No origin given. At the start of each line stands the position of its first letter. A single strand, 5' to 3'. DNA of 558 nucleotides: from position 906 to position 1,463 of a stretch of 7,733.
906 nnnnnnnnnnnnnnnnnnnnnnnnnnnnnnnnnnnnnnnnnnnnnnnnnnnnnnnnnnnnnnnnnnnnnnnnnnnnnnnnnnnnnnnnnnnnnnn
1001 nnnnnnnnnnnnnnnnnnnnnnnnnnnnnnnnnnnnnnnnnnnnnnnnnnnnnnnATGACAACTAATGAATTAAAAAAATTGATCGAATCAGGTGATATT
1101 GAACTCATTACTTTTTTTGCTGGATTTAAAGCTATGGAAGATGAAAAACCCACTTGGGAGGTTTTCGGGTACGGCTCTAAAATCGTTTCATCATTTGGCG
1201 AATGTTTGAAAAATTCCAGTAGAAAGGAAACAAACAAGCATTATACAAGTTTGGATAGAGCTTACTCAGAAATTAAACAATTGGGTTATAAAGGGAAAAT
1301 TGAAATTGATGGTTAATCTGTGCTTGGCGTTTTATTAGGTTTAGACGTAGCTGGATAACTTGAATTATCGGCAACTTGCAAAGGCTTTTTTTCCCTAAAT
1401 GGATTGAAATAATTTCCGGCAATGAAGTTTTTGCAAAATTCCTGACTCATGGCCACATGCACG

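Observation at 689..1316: AT-rich, opposite-strand, three-gene translationally coupled cassette at the zot-distal cargo position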

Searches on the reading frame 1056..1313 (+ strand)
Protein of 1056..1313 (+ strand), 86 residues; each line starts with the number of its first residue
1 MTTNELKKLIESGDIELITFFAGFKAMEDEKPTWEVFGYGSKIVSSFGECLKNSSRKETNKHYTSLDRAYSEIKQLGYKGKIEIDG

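Call 4: search_protein_families(library=pfam, proteins=[window:1056-1313:+], max_evalue=1)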
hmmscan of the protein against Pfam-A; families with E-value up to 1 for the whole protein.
window:1056-1313:+ (86 aa): 0 families

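Call 5: search_protein_families(library=phrogs, proteins=[window:1056-1313:+], max_evalue=1)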
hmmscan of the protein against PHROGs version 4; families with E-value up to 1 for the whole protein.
window:1056-1313:+ (86 aa): 1 family
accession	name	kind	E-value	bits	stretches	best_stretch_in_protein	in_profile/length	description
phrog_2086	-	unknown function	0.0033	18.5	1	27-76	20-67/156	-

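Call 7: search_protein_families(library=padloc, proteins=[window:1056-1313:+], max_evalue=1)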
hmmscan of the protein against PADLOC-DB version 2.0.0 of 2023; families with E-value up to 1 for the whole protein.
window:1056-1313:+ (86 aa): 0 families

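Call 8: search_protein_families(library=ncbifam, proteins=[window:1056-1313:+], max_evalue=1)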
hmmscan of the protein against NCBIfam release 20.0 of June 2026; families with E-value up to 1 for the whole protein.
window:1056-1313:+ (86 aa): 0 families

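Call 9: find_related_loci(query=window:1056-1313:+, collection=viral_contigs, flank=8000)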
Query window:1056-1313:+ (86 aa) in viral_contigs; peptide patterns used: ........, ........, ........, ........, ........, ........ (x = any residue, [..] = any of these).
14 stretches matched a pattern, but none encodes a relative of the query by tblastn (E <= 1e-3).

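Call 14: find_homologous_proteins(query=window:1056-1313:+, max_evalue=0.01)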
Query window:1056-1313:+ (86 aa): 14 proteins with E <= 0.01 among 16 candidates.
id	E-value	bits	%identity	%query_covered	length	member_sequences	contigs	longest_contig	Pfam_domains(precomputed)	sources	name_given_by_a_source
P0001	5.2e-50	185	100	100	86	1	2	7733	-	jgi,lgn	-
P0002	8.8e-36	139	77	100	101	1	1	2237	-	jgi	jgi:hypothetical protein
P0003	3.3e-32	128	70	100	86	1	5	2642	-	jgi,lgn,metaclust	metaclust:\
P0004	7.0e-32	127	70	100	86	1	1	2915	-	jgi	jgi:hypothetical protein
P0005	2.4e-28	116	67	100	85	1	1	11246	-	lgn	-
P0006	8.0e-27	111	67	100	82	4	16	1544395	-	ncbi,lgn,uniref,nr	ncbi:hypothetical protein [Methylobacter tundripaludum]|uniref:Uncharacterized protein n=1 Tax=Methy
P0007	1.0e-23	101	62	100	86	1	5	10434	-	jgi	jgi:hypothetical protein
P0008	9.4e-20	88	56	100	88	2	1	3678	-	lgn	-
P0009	4.5e-13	67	47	100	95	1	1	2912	-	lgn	-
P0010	6.0e-13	67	44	100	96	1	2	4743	-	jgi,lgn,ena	-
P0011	1.9e-12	65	46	100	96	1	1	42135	-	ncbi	ncbi:MAG: hypothetical protein ACXV8Q_00430 [Methylobacter sp.]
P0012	3.8e-11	61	45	100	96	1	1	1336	-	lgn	-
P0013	5.2e-11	60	44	100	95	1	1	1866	-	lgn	-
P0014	6.4e-11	60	48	100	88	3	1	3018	-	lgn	-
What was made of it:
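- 1056..1316 (+): ORF3: 86 aa, member of a small alpha/beta protein family found on Methylococcaceae mobile elements; cargo of unknown function. 13 homologues (call 14).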

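Call 18: find_encoding_contigs(protein=P0006, flank=10000, max_places=4)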
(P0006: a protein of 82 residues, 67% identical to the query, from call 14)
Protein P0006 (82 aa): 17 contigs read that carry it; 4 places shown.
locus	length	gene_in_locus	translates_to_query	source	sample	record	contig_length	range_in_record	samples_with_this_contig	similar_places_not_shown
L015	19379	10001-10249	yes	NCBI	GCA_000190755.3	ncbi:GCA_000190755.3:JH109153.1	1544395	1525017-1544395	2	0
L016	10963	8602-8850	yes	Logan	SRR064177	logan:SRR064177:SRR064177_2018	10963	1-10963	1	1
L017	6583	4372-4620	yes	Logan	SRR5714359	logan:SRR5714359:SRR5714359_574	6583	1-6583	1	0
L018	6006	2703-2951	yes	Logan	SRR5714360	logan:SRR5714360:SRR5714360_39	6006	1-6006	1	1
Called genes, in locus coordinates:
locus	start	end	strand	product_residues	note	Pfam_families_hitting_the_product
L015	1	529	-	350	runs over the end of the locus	-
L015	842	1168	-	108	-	PF00027:cNMP_binding (weak)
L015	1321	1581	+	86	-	-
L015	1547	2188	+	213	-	PF13650:Asp_protease_2, PF13975:gag-asp_proteas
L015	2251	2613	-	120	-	-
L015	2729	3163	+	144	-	-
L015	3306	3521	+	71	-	-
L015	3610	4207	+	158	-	-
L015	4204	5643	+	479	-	PF05840:Phage_GPA, PF23343:REP_ORF2-G2P (weak)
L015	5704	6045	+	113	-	-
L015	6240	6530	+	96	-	-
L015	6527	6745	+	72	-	-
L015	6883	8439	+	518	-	-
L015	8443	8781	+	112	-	-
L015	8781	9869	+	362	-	PF05707:Zot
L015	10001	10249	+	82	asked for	-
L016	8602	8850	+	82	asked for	-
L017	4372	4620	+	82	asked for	-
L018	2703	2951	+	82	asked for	-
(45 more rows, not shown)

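Call 20: find_encoding_contigs(protein=P0005, flank=10000, max_places=3)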
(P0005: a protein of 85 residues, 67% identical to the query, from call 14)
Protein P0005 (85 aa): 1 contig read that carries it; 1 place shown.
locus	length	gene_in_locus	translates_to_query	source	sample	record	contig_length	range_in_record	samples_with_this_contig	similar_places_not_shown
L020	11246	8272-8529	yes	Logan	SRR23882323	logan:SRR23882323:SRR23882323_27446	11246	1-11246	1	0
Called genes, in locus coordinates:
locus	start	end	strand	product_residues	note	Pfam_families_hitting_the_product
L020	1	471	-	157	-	?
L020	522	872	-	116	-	-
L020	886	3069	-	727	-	-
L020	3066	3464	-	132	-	-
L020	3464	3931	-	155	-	-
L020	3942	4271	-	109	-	-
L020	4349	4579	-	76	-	-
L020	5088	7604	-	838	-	PF03432:Relaxase (weak), PF01751:Toprim (faint), PF13154:DUF3991, PF13155:Toprim_2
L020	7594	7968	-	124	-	PF21983:NikA-like, PF05713:MobC (weak)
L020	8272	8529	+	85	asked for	-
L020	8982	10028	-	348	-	PF10134:RPA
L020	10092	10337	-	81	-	-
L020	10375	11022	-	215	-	PF01656:CbiA, PF07015:VirC1 (weak), PF09140:MipZ (weak), PF10609:ParA (weak), PF13614:AAA_31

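Call 21: find_encoding_contigs(protein=P0007, flank=10000, max_places=3)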
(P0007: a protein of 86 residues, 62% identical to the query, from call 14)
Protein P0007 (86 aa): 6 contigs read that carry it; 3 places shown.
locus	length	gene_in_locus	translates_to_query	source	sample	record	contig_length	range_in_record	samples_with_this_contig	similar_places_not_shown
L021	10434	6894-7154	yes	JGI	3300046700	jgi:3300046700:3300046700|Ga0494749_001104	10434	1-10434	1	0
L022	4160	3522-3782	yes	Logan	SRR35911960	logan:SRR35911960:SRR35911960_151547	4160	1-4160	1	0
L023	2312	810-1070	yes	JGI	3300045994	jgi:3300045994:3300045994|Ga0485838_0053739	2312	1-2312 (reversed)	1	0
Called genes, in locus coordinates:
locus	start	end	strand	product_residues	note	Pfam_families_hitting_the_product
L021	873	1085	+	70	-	-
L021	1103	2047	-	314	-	PF07042:TrfA, PF10134:RPA (weak)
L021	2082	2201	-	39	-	-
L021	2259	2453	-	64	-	-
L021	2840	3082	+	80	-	-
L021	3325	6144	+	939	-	PF01443:Viral_helicase1 (faint), PF02562:PhoH (faint), PF13245:AAA_19 (faint), PF00580:UvrD-helicase (weak), PF12796:Ank_2 (faint)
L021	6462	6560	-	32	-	-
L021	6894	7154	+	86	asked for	-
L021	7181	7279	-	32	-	-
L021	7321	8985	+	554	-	PF01676:Metalloenzyme, PF06415:iPGM_N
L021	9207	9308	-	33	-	-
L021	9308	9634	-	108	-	PF05406:WGR (weak)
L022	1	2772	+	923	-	?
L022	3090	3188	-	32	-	-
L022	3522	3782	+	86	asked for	-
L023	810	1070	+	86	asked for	-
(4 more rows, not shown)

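Call 22: find_encoding_contigs(protein=P0011, flank=10000, max_places=2)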
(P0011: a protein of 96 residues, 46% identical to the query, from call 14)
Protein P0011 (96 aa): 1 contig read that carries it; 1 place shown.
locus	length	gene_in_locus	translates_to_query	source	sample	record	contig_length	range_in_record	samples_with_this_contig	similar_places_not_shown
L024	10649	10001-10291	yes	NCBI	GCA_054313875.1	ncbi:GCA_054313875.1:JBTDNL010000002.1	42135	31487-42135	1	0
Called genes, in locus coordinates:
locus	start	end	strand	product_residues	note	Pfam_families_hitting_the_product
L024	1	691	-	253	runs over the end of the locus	-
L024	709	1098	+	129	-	-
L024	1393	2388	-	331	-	-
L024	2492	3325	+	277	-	PF25164:CoiA_N (weak)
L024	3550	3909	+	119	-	-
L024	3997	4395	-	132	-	PF11149:DUF2924, PF18755:RAMA, PF14267:DUF4357 (weak)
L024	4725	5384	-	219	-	-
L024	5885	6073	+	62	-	-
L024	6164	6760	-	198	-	PF00239:Resolvase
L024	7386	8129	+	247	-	-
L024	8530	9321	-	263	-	PF01051:Rep3_N, PF21205:Rep3_C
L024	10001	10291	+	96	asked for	-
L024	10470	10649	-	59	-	?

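Call 23: find_encoding_contigs(protein=P0010, flank=10000, max_places=2)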
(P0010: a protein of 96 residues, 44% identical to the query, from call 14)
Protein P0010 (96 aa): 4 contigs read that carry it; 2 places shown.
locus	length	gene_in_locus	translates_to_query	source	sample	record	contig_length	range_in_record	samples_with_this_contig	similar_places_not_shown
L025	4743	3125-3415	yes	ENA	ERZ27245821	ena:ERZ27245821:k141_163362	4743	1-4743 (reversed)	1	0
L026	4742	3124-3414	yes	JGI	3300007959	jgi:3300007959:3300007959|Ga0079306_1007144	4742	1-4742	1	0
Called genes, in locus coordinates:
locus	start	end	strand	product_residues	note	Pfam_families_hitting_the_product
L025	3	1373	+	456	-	?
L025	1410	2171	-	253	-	PF01051:Rep3_N, PF21205:Rep3_C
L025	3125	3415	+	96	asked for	-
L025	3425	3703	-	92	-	-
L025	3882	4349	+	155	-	PF13560:HTH_31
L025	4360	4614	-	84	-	-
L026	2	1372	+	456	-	?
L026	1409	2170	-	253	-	PF01051:Rep3_N, PF21205:Rep3_C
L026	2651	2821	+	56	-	-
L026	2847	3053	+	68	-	-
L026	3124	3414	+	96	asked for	-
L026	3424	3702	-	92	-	-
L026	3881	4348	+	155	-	PF13560:HTH_31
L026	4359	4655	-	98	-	-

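Call 24: find_encoding_contigs(protein=P0001, flank=10000, max_places=4)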
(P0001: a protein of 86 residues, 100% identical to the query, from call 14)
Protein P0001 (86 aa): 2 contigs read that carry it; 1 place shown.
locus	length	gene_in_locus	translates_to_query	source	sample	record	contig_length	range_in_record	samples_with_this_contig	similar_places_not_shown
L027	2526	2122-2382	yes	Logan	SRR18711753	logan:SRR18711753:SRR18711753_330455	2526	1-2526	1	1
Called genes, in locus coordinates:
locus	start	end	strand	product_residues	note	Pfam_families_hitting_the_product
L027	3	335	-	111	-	?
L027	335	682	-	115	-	-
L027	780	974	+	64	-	-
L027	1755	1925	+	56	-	-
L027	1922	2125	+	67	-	-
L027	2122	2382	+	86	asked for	-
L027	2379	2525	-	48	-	?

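Call 31: search_solved_structures(query=A1, max_evalue=10, show_alignments=2)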
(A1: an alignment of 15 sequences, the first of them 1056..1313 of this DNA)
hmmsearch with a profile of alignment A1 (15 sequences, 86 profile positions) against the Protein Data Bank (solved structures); distinct sequences matched with E-value up to 10: 3.
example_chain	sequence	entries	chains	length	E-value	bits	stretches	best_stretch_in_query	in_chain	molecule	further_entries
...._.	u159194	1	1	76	0.24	15.2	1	3-37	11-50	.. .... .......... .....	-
5coz_A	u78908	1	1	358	0.35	14.7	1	4-45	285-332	Uncharacterized protein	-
4evf_A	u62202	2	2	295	1.1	13.1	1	3-57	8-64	Giardin subunit alpha-1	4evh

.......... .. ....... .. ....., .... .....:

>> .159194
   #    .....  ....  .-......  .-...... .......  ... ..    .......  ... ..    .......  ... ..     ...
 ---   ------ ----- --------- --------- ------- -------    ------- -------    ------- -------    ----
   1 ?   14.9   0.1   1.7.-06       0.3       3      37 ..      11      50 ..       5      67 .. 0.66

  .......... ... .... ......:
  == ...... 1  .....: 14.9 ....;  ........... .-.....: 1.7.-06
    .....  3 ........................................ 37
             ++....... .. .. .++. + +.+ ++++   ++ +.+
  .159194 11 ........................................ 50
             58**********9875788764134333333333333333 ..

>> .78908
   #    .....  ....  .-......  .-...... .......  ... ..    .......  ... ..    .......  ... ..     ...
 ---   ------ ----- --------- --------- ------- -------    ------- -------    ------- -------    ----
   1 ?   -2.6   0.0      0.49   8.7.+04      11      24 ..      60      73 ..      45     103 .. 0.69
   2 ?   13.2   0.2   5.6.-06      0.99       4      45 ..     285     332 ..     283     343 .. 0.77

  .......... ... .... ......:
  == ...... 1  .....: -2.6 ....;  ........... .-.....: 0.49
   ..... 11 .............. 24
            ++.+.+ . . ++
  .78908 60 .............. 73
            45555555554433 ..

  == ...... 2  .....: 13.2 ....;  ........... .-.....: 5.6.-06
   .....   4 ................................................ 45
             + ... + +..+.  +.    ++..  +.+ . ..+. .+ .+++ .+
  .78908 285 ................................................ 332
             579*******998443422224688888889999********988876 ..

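Call 44: predict_structure(alignment_id=A3)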
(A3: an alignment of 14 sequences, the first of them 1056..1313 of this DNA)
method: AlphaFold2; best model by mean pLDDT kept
length: 86 residues; sequences in the alignment: 14
mean_pLDDT: 77.7   pTM: 0.64
mean pLDDT of the five models: 77.7, 74.9, 69.2, 49.9, 47.3
residues with pLDDT >= 90: 0; 70-90: 65; 50-70: 21; < 50: 0
segments of 3 or more residues with pLDDT < 50: none
pLDDT, mean of each block of 10 residues (from residue 1): 80 86 74 82 67 62 83 86 81
secondary structure, 60 per line:
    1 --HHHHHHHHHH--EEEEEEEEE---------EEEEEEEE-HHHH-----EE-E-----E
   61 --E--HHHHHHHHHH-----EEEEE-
elements in order: H3-12 E15-23 E33-40 H42-45 H66-75 E81-85
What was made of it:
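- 1056..1316 (+): AlphaFold2 mean pLDDT 77.7 (call 44).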

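Call 48: fold_search(model_id=the predicted structure, library=pdb)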
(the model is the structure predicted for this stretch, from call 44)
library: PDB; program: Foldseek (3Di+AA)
matches with E <= 10: 498; with E <= 0.001: 0
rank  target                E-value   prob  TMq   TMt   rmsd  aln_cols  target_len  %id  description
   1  7oh3_k                2.0e-02  1.00  0.57  0.68   3.1        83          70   12  Nog1-TAP associated immature ribosomal particle population B from S. cerevisiae (released 2021-11-03)
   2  8br8_Ll               2.3e-02  1.00  0.58  0.67   2.9        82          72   11  Giardia ribosome in POST-T state (A1) (released 2023-03-15)
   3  7ohr_k                2.6e-02  0.99  0.56  0.63   3.1        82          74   12  Nog1-TAP associated immature ribosomal particle population E from S. cerevisiae (released 2021-11-10)
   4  8fru_k                3.4e-02  1.00  0.58  0.64   3.0        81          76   14  60S subunit of the Giardia lamblia 80S ribosome (released 2024-01-31)
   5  9j9h_d                3.9e-02  1.00  0.62  0.68   2.7        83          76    7  High-resolution cryo-EM structure of the Plasmodium falciparum 80S ribosome bound to RACK1 and E-tRNA (released 2025-06-04)
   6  7pzy_AL               4.2e-02  0.99  0.60  0.65   2.9        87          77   13  Structure of the vacant Candida albicans 80S ribosome (released 2022-05-18)
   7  6az3_k                5.1e-02  0.98  0.55  0.60   3.8        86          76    7  Cryo-EM structure of of the large subunit of Leishmania ribosome bound to paromomycin (released 2017-12-06)
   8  7aqr_Q                5.5e-02  0.60  0.42  0.32   9.1        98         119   10  Cryo-EM structure of Arabidopsis thaliana Complex-I (peripheral arm) (released 2021-12-08)
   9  6woo_k                5.9e-02  0.98  0.57  0.63   2.9        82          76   12  CryoEM structure of yeast 80S ribosome with Met-tRNAiMet, eIF5B, and GDP (released 2020-09-23)
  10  8ba0_Q                6.7e-02  0.69  0.43  0.30   8.4        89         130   12  Drosophila melanogaster complex I in the Twisted state (Dm2) (released 2023-01-18)
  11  8xks_B                6.7e-02  0.60  0.43  0.08   8.0       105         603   11  The cryo-EM structure of Orf2971-FtsHi motor complex (released 2024-12-04)
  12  6yj4_Q                8.2e-02  0.72  0.44  0.32   8.2        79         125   11  Structure of Yarrowia lipolytica complex I at 2.7 A (released 2020-08-12)
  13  9i4i_L                8.2e-02  0.60  0.40  0.29   9.2        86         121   10  High resolution Cryo-EM structure of human complex I in mitochondria (released 2025-11-12)
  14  8xqw_F                1.0e-01  0.63  0.43  0.07   8.3       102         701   11  Cryo-EM structure of the Ycf2-FtsHi motor complex from Chlamydomonas reinhardtii in AMPPNP bound state (released 2024-09-11)
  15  9bh5_Ck               1.3e-01  0.96  0.55  0.66   3.6        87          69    4  High-resolution C. elegans 80S ribosome structure - class 1 (released 2024-09-04)
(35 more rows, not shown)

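Call 52: fold_search(model_id=the predicted structure, library=viral)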
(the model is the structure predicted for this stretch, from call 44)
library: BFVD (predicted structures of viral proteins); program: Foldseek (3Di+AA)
matches with E <= 10: 634; with E <= 0.001: 0
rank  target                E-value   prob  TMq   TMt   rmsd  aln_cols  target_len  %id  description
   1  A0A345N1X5            1.3e-03  1.00  0.76  0.73   2.4        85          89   12  (no name in the UniProt tables at hand)
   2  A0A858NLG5            2.1e-03  1.00  0.70  0.62   4.1       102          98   14  (no name in the UniProt tables at hand)
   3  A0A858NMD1            2.9e-03  1.00  0.66  0.58   4.1        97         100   12  (no name in the UniProt tables at hand)
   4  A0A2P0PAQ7            3.6e-03  1.00  0.62  0.69   3.5        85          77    7  Uncharacterized protein [Pectobacterium phage vB_PatP_CB1]
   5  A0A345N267            7.5e-03  1.00  0.72  0.46   2.6        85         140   16  (no name in the UniProt tables at hand)
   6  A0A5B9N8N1            8.0e-03  1.00  0.55  0.59   7.2        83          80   13  (no name in the UniProt tables at hand)
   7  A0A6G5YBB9            1.3e-02  1.00  0.58  0.62   4.0        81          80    9  (no name in the UniProt tables at hand)
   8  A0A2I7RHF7            1.4e-02  0.99  0.57  0.61   4.1        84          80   19  (no name in the UniProt tables at hand)
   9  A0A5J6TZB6            1.4e-02  0.99  0.58  0.46   6.1       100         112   16  (no name in the UniProt tables at hand)
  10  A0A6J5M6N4            1.6e-02  0.90  0.45  0.36   9.3       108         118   10  Uncharacterized protein [uncultured Caudovirales phage]
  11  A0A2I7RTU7            2.5e-02  1.00  0.69  0.66   3.2        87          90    7  (no name in the UniProt tables at hand)
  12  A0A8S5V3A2            2.6e-02  0.75  0.36  0.15   5.7        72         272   11  Terminase [Caudovirales sp. ctVfb8]
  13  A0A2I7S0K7            2.8e-02  0.96  0.54  0.52   4.7        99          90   10  (no name in the UniProt tables at hand)
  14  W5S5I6                3.0e-02  0.96  0.53  0.22   5.0        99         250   14  Group I intron GIY-YIG endonuclease [Pithovirus sibericum]
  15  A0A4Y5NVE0            3.7e-02  0.98  0.54  0.55   5.4        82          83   12  Uncharacterized protein [Escherichia phage vB_EcoS_W011D]
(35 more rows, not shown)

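Call 55: search_protein_families(library=pfam, proteins=[P0006, P0010, P0008], max_evalue=1)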
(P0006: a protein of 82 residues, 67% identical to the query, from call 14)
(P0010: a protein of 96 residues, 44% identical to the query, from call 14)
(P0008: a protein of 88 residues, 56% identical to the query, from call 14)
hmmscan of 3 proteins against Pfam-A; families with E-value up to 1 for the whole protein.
P0006 (82 aa): 0 families

P0010 (96 aa): 1 family
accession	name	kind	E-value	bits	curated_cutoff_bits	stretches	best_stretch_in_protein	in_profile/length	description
PF25046.1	DUF7790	-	0.2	11.5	23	1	43-93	102-151/272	Domain of unknown function (DUF7790)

P0008 (88 aa): 0 families

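Call 56: search_protein_families(library=phrogs, proteins=[P0006, P0010, P0008], max_evalue=1)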
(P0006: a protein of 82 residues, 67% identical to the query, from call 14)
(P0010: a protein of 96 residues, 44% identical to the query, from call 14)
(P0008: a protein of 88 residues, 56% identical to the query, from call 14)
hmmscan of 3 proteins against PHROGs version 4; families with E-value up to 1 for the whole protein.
P0006 (82 aa): 0 families

P0010 (96 aa): 1 family
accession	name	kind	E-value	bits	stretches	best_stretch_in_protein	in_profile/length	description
phrog_17911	-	unknown function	0.13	13.6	1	54-94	22-63/81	-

P0008 (88 aa): 1 family
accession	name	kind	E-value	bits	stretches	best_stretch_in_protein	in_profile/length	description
phrog_25092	-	unknown function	0.23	12.9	1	7-79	10-83/94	-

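Call 63: find_related_loci(query=A3, collection=genome_contigs, flank=6000)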
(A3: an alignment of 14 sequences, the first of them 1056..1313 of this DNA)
Query A3 (86 aa) in genome_contigs; peptide patterns used: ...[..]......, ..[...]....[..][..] (x = any residue, [..] = any of these).
52 stretches matched a pattern; 5 encode a relative of the query (tblastn E <= 1e-3); 5 distinct loci.
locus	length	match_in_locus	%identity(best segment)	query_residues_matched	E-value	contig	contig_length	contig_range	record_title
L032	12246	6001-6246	67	1-86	2e-34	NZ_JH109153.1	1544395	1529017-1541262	Methylobacter tundripaludum SV96 Mettuscaffold_2, whole genome shotgun sequence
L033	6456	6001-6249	51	1-85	3e-24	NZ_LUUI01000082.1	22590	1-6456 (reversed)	Methylomonas lenta strain R-45370 contig_21_(1..22590), whole genome shotgun sequence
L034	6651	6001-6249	51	1-85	3e-24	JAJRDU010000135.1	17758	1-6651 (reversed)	MAG: Methylococcaceae bacterium isolate OWC_0100 OWC_0100_k121_7901928, whole genome shotgun sequence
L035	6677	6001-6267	49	1-86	6e-23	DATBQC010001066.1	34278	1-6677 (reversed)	MAG TPA_asm: Methylobacter sp. isolate SMAG_U4093 k141_1331628, whole genome shotgun sequence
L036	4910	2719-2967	47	1-85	3e-22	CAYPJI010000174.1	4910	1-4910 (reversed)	MAG TPA_asm: uncultured Methylobacter sp. isolate SRP192927_co3_582 genome assembly, contig: NODE_51692_length_4910_cov_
